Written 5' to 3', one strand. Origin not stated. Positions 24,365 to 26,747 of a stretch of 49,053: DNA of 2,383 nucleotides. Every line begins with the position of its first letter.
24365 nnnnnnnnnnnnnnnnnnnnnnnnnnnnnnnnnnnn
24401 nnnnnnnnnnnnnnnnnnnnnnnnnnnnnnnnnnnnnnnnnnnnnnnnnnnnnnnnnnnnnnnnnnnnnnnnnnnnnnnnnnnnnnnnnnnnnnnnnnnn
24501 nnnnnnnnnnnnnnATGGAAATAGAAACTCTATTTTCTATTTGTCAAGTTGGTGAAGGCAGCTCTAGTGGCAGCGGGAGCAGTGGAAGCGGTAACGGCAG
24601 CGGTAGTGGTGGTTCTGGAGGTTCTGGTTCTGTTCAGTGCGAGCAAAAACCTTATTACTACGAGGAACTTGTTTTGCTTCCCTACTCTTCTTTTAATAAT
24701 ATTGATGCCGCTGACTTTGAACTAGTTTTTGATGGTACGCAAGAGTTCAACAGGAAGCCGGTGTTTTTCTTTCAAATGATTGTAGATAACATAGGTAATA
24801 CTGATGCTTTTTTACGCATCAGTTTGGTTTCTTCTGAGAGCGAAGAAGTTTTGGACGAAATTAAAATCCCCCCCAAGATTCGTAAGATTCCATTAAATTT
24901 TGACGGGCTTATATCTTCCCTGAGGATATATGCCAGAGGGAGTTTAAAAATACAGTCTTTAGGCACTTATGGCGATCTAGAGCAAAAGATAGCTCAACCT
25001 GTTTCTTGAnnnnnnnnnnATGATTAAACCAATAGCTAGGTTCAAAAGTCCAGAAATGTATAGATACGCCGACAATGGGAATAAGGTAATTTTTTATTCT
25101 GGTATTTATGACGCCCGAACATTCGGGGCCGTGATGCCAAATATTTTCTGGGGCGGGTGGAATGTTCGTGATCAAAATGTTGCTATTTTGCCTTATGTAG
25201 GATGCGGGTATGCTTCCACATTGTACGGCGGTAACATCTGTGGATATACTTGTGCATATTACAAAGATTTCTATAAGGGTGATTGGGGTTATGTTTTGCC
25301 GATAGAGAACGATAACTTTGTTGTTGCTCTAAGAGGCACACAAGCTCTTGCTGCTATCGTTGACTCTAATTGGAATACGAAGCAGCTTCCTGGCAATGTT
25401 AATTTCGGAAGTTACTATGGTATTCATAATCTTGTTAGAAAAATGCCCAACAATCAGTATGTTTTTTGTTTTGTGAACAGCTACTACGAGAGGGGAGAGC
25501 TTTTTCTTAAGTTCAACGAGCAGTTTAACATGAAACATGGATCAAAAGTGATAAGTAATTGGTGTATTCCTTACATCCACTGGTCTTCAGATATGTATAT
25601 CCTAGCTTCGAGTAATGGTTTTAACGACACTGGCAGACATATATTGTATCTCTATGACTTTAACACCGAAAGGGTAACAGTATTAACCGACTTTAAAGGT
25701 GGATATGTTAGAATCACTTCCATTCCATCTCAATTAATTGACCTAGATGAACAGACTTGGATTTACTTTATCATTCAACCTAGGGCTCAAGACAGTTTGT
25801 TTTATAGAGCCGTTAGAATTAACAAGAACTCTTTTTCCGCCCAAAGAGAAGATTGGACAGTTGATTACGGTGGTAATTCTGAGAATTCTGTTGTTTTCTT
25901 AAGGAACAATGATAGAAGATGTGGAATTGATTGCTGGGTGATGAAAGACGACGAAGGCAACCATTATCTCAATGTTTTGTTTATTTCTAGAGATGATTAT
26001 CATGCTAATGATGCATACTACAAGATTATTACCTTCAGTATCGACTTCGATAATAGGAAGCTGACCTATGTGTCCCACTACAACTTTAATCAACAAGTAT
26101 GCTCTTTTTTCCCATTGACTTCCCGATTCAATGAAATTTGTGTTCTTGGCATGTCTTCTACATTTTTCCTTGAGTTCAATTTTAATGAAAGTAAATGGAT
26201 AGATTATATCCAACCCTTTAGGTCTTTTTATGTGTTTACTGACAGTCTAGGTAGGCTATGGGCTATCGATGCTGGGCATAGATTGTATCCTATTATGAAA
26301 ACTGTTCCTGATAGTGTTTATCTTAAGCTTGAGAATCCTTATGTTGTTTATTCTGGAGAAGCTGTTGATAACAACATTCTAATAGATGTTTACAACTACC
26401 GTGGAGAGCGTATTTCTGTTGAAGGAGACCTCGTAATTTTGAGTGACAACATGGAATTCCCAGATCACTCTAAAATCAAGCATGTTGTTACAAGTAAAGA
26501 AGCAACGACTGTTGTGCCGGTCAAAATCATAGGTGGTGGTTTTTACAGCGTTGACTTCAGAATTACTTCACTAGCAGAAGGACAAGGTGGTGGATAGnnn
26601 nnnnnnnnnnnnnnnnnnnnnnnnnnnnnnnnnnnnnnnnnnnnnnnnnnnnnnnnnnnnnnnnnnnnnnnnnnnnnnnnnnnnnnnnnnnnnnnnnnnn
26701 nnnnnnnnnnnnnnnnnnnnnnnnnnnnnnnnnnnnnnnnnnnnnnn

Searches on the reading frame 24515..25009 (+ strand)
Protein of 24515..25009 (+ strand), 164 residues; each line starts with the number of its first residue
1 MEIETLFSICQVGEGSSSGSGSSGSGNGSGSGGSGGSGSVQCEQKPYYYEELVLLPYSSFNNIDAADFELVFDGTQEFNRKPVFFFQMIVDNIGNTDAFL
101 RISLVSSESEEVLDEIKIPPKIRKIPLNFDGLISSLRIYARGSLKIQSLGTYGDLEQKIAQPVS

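Call 16: search_protein_families(library=pfam, proteins=[window:24515-25009:+], max_evalue=0.01)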
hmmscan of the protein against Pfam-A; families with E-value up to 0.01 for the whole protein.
window:24515-25009:+ (164 aa): 0 families

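Call 97: search_protein_families(library=phrogs, proteins=[window:24515-25009:+], max_evalue=0.01)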
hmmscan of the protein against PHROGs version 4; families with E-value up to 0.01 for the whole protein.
window:24515-25009:+ (164 aa): 1 family
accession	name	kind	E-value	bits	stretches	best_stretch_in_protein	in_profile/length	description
phrog_15468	-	unknown function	0.00074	17.6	1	14-71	1038-1097/1704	-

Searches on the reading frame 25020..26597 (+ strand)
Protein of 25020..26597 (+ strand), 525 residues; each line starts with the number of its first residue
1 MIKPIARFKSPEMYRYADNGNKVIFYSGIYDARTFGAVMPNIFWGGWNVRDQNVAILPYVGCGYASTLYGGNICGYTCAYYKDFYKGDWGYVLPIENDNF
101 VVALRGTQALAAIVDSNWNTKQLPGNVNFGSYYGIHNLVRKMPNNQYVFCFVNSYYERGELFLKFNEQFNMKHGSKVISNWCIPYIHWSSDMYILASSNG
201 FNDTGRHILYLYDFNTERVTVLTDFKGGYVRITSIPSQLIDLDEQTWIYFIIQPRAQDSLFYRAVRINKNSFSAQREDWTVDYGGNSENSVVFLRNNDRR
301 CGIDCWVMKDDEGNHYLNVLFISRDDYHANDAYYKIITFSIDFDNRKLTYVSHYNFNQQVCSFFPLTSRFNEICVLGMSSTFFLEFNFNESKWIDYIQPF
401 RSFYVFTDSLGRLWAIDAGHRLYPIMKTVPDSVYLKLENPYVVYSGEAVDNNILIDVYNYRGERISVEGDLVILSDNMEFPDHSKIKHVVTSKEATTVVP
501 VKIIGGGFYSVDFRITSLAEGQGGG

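Call 5: search_protein_families(library=pfam, proteins=[window:25020-26597:+], max_evalue=1)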
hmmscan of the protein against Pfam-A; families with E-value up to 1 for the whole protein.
window:25020-26597:+ (525 aa): 0 families

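Call 6: search_protein_families(library=phrogs, proteins=[window:25020-26597:+], max_evalue=0.1)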
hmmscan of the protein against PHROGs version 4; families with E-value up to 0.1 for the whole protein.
window:25020-26597:+ (525 aa): 3 families
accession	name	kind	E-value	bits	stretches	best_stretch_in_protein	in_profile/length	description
phrog_20698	-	unknown function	7.3e-09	35.7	1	408-507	445-553/561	-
phrog_22549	-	unknown function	2e-05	24.3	1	391-511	526-646/653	-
phrog_29752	-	unknown function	0.017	15.9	1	368-434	54-118/195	-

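Call 11: search_dna_similar(query=window:25020-26597:+, collection=phages, mode=protein, max_evalue=0.001)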
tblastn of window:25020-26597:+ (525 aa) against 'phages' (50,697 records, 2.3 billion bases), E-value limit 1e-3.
No match.

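Call 22: find_related_loci(query=window:25020-26597:+, collection=viral_contigs, flank=10000)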
Query window:25020-26597:+ (525 aa) in viral_contigs; peptide patterns used: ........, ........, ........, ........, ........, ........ (x = any residue, [..] = any of these).
No stretch of DNA in the collection matches any of the patterns.

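Call 38: search_solved_structures(query=A3, max_evalue=10, show_alignments=3)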
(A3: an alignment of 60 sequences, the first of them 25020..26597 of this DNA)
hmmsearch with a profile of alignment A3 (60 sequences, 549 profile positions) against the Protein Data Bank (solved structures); distinct sequences matched with E-value up to 10: 3.
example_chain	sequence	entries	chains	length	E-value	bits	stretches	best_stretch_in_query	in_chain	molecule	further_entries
9ya3_H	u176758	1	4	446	0.031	16.9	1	415-454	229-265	TLAP2 (thioredoxin-like associated protein), TGME49_232130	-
3fgb_A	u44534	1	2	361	0.16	14.6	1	172-262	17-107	uncharacterized protein Q89ZH8_BACTN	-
6i3b_A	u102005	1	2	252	1.6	11.2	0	432-452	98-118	cPizza6-AYW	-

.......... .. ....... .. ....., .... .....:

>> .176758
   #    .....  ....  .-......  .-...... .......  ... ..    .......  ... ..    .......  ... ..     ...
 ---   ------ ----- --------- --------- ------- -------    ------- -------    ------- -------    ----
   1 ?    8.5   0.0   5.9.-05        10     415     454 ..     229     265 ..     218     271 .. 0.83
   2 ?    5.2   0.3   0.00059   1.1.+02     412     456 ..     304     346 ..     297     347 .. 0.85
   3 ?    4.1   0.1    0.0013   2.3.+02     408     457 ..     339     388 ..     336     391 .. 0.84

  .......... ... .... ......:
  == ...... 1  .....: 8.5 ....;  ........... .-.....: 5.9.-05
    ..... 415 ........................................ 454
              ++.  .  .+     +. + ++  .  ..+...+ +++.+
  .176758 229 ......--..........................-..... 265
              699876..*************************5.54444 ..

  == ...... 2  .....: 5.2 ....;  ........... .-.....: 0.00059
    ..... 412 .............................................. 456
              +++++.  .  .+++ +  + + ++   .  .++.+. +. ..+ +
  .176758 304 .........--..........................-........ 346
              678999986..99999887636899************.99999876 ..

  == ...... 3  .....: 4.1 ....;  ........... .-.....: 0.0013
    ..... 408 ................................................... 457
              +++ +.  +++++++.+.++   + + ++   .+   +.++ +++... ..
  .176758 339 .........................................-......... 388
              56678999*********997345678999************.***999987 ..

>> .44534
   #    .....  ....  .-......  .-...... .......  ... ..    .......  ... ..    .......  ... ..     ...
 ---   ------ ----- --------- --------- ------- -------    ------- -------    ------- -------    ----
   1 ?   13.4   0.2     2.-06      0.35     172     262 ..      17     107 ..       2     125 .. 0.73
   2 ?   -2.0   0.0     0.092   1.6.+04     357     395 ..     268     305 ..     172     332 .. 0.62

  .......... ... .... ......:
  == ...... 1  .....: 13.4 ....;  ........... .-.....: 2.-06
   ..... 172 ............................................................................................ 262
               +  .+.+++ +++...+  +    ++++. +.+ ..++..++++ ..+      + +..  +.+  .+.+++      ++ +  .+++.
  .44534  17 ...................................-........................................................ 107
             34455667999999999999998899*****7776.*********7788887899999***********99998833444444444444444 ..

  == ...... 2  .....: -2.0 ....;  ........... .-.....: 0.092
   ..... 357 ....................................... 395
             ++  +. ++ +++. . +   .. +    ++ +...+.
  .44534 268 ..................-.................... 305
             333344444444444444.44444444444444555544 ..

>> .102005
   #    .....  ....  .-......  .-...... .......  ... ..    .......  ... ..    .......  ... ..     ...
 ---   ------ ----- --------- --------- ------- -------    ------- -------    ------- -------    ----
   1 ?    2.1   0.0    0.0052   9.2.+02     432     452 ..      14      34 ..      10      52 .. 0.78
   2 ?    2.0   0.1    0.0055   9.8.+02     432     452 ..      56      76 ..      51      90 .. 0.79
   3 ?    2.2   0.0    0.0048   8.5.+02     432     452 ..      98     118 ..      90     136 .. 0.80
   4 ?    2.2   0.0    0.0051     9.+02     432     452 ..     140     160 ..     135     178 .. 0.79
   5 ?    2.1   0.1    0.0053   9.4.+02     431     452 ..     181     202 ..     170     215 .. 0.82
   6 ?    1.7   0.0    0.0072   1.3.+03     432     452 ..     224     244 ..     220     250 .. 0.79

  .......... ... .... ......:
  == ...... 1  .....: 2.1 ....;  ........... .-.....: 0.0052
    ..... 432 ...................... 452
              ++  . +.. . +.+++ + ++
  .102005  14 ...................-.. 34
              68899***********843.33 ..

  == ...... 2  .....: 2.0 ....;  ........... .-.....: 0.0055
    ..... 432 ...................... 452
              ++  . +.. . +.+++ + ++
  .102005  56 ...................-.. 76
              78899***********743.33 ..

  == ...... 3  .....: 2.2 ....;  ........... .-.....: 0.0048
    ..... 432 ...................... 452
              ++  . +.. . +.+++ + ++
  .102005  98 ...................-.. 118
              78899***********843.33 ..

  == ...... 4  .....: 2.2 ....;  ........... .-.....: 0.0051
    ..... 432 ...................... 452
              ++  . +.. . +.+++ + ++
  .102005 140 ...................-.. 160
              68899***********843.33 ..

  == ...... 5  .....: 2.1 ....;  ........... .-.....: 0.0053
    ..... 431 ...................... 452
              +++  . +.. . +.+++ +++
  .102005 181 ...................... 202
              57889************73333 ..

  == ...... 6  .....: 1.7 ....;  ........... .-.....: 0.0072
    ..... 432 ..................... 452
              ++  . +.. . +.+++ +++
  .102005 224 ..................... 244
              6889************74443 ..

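Call 39: find_homologous_proteins(query=A3, max_evalue=0.00001)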
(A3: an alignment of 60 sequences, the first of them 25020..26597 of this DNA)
Query A3 (60 sequences) (525 aa, profile of the alignment): 3 proteins with E <= 0.00001 among 3249 candidates.
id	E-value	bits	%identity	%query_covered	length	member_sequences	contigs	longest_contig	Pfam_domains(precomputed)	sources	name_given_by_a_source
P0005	9.6e-110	387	48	99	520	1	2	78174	-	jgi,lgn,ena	-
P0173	6.6e-107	377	100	100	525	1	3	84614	-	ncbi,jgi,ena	jgi:hypothetical protein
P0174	9.7e-100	354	47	99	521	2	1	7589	-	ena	-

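Call 40: find_encoding_contigs(protein=P0173, flank=10000, max_places=6)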
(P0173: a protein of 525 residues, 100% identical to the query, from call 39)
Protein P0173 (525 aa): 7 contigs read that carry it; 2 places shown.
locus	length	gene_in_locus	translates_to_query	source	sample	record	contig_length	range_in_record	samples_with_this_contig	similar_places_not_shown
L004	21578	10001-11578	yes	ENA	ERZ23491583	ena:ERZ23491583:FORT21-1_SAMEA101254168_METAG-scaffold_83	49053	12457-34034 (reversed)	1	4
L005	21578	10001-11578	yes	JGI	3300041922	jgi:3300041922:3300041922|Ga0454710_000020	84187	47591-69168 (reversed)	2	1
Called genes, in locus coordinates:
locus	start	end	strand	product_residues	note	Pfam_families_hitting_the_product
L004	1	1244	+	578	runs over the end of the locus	-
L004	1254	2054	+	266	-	-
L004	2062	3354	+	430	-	-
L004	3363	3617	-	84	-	-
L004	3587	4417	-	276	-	PF01170:UPF0020 (faint), PF01555:N6_N4_Mtase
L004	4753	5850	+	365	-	-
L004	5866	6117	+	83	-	-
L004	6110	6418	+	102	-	-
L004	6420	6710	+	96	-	-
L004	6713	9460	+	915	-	-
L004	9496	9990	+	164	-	-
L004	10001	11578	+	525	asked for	-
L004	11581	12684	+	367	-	-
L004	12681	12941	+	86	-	-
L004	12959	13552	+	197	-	PF01471:PG_binding_1 (weak), PF09374:PG_binding_3 (faint)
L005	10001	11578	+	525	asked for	-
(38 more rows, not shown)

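Call 49: predict_structure(alignment_id=A3)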
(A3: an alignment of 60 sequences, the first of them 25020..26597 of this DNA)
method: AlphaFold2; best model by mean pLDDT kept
length: 525 residues; sequences in the alignment: 60
mean_pLDDT: 87.7   pTM: 0.87
mean pLDDT of the five models: 87.7, 82.9, 81.5, 81.0, 79.7
residues with pLDDT >= 90: 307; 70-90: 161; 50-70: 50; < 50: 7
segments of 3 or more residues with pLDDT < 50: 521-525
pLDDT, mean of each block of 10 residues (from residue 1): 73 72 83 79 54 70 78 57 86 91 78 87 71 78 92 83 92 93 92 93 83 97 93 93 97 92 98 98 96 85 95 97 89 95 98 96 92 94 96 95 90 89 85 92 94 95 92 97 97 96 94 81 38
secondary structure, 60 per line:
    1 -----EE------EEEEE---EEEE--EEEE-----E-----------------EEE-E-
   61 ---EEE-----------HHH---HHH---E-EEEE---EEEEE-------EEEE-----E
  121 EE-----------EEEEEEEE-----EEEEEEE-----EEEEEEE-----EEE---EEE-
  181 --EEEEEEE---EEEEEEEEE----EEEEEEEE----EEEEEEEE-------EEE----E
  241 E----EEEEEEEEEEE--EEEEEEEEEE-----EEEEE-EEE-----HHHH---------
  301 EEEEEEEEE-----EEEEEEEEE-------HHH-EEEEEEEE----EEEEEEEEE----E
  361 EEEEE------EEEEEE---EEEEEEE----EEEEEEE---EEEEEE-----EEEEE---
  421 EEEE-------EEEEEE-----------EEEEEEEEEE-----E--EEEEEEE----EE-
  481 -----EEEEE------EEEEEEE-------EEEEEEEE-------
elements in order: E14-18 E22-25 E28-31 E55-57 E64-66 E92-95 E99-103 E111-114 E120-122 E134-141 E147-153 E159-165 E171-173 E177-179 E183-189 E193-201 E206-213 E218-225 E233-235 E246-256 E259-268 E274-278 E280-282 H288-291 E301-309 E315-323 E335-342 E347-355 E360-365 E372-377 E381-387 E392-398 E402-407 E413-417 E421-424 E432-437 E449-458 E467-473 E486-490 E497-503 E511-518

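Call 51: fold_search(model_id=the predicted structure, library=pdb)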
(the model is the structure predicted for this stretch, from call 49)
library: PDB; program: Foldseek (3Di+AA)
matches with E <= 10: 1060; with E <= 0.001: 344
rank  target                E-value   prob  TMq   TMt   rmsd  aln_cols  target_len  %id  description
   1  9e2g_2C               1.5e-07  1.00  0.31  0.27  17.1       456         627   14  Cryo-EM structure of 48 nm repeat of microtubule doublet from T. brucei flagellum (released 2025-03-12)
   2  5joz_A                2.1e-07  1.00  0.24  0.25  19.0       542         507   10  Bacteroides ovatus Xyloglucan PUL GH43B (released 2016-08-10)
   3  9hne_E                2.7e-07  1.00  0.22  0.12  26.2       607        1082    8  Cereblon in complex with DDB1, GSPT1 and Compound-1 (released 2025-10-22)
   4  1c9i_A                4.7e-07  1.00  0.29  0.38  10.8       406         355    9  PEPTIDE-IN-GROOVE INTERACTIONS LINK TARGET PROTEINS TO THE B-PROPELLER OF CLATHRIN (released 2000-02-07)
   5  8d7u_A                4.9e-07  1.00  0.21  0.11  24.5       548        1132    8  Cereblon~DDB1 bound to CC-92480 with DDB1 in the linear conformation (released 2022-07-20)
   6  9sfm_A                6.0e-07  1.00  0.21  0.11  23.5       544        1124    8  Crystal structure of Cereblon-DDB1 in complex with SB-405483 and Lenalidomide (released 2025-11-19)
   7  9hne_B                1.0e-06  1.00  0.21  0.12  24.0       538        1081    9  Cereblon in complex with DDB1, GSPT1 and Compound-1 (released 2025-10-22)
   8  6q0w_A                1.1e-06  1.00  0.27  0.20  20.3       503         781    8  Structure of DDB1-DDA1-DCAF15 complex bound to Indisulam and RBM39 (released 2019-11-13)
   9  3gd1_I                1.2e-06  1.00  0.31  0.41  10.2       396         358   10  Structure of an Arrestin/Clathrin complex reveals a novel clathrin binding domain that modulates receptor trafficking (released 2009-08-25)
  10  9e78_0L               1.3e-06  1.00  0.25  0.22  21.7       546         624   11  48-nm repeat of the Leishmania tarentolae doublet microtubule (released 2025-03-12)
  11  7ung_e                1.7e-06  1.00  0.30  0.26  16.4       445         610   10  48-nm repeat of the human respiratory doublet microtubule (released 2022-10-05)
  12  4g1m_A                1.8e-06  1.00  0.37  0.25  10.8       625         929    9  Re-refinement of alpha V beta 3 structure (released 2012-12-12)
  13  4nen_A                1.9e-06  1.00  0.28  0.15  13.0       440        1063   10  An internal ligand-bound, metastable state of a leukocyte integrin, aXb2 (released 2014-01-15)
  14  9c0y                  1.9e-06  1.00  0.27  0.35  14.2       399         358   10  Clathrin terminal domain complexed with Pitstop 2c (released 2024-06-26)
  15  8snb_4B               2.0e-06  1.00  0.33  0.30  14.5       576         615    8  atomic model of sea urchin sperm doublet microtubule (48-nm periodicity) (released 2023-06-28)
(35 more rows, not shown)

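Call 53: fold_search(model_id=the predicted structure, library=viral)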
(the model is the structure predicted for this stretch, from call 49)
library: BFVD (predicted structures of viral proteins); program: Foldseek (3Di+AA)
matches with E <= 10: 902; with E <= 0.001: 125
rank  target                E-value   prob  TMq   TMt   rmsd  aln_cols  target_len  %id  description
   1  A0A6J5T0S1            6.7e-28  1.00  0.64  0.56   7.3       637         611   12  Uncharacterized protein [uncultured Caudovirales phage]
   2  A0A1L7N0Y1            3.1e-24  1.00  0.61  0.58   8.1       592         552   12  Uncharacterized protein [Ralstonia phage RP12]
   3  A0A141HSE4            5.5e-24  1.00  0.56  0.47  10.7       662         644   14  (no name in the UniProt tables at hand)
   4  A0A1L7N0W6            7.2e-22  1.00  0.47  0.45   6.4       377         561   20  Uncharacterized protein [Ralstonia phage RP12]
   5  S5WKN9                2.7e-18  1.00  0.46  0.64   5.5       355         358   16  Uncharacterized protein [Pseudomonas phage PaBG]
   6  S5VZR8                7.5e-10  1.00  0.31  0.28  15.4       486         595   10  Uncharacterized protein [Pseudomonas phage PaBG]
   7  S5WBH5                1.7e-08  1.00  0.34  0.31  12.3       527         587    8  Uncharacterized protein [Pseudomonas phage PaBG]
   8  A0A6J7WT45            2.7e-07  1.00  0.25  0.26  18.9       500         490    9  Uncharacterized protein [uncultured Caudovirales phage]
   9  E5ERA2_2              3.7e-07  1.00  0.32  0.18  18.1       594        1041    9  (no name in the UniProt tables at hand)
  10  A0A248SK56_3          8.4e-07  1.00  0.28  0.15  19.6       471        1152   11  (no name in the UniProt tables at hand)
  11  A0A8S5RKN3            1.5e-06  1.00  0.29  0.25  21.3       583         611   10  Uncharacterized protein [virus sp. ct6GG30]
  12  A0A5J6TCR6            1.7e-06  1.00  0.21  0.21  16.1       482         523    7  (no name in the UniProt tables at hand)
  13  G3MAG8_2              1.9e-06  1.00  0.32  0.21  15.9       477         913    9  Gp427 [Bacillus phage G]
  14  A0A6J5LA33            2.6e-06  1.00  0.21  0.29  18.5       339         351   10  Uncharacterized protein [uncultured Caudovirales phage]
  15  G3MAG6                3.7e-06  1.00  0.32  0.17  28.0       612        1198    8  Gp425 [Bacillus phage G]
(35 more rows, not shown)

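Call 102: find_related_loci(query=window:25020-26597:+, collection=genome_contigs, flank=10000)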
Query window:25020-26597:+ (525 aa) in genome_contigs; peptide patterns used: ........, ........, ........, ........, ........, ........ (x = any residue, [..] = any of these).
4 stretches matched a pattern, but none encodes a relative of the query by tblastn (E <= 1e-3).

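Call 104: find_related_loci(query=A9, collection=genome_contigs, flank=10000)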
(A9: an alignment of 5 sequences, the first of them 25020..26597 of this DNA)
Query A9 (525 aa) in genome_contigs; peptide patterns used: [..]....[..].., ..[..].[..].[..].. (x = any residue, [..] = any of these).
18 stretches matched a pattern, but none encodes a relative of the query by tblastn (E <= 1e-3).

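Call 105: search_protein_families(library=pfam, alignment_id=A3, max_evalue=1)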
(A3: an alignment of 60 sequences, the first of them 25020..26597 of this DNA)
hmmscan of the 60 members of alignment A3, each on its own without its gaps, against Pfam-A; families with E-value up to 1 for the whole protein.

A. member 1, window:25020-26597:+ (525 aa): 0 families

B. families by the number of members that match (of 60 scanned): 37 families (the first 25 are shown)
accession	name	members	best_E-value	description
PF16841.11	CBM60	2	0.012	Ca-dependent carbohydrate-binding module xylan-binding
PF13964.12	Kelch_6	2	0.12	Kelch motif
PF18049.7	DNA_pol_P_Exo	1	0.002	DNA polymerase nu pseudo-exo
PF00936.24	BMC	1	0.01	BMC domain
PF05409.19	Peptidase_C30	1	0.015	Coronavirus endopeptidase C30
PF25712.1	crAss_CARGO2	1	0.017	Crassvirus Cargo protein 2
PF03397.20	Rhabdo_matrix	1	0.021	Rhabdovirus matrix protein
PF23787.1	DUF7172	1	0.026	Domain of unknown function (DUF7172)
PF11306.15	DUF3108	1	0.029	Protein of unknown function (DUF3108)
PF12819.13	Malectin_like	1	0.035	Malectin-like domain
PF08450.18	SGL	1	0.055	SMP-30/Gluconolactonase/LRE-like region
PF09782.14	NDUF_B6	1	0.063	NADH:ubiquinone oxidoreductase, NDUFB6/B17 subunit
PF21992.2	DUF6927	1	0.065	Domain of unknown function (DUF6927)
PF21558.3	Pept_S41_N_bact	1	0.072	Bacteroidetes, Peptidase, S41 family, N-terminal domain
PF07494.17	Reg_prop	1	0.086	Two component regulator propeller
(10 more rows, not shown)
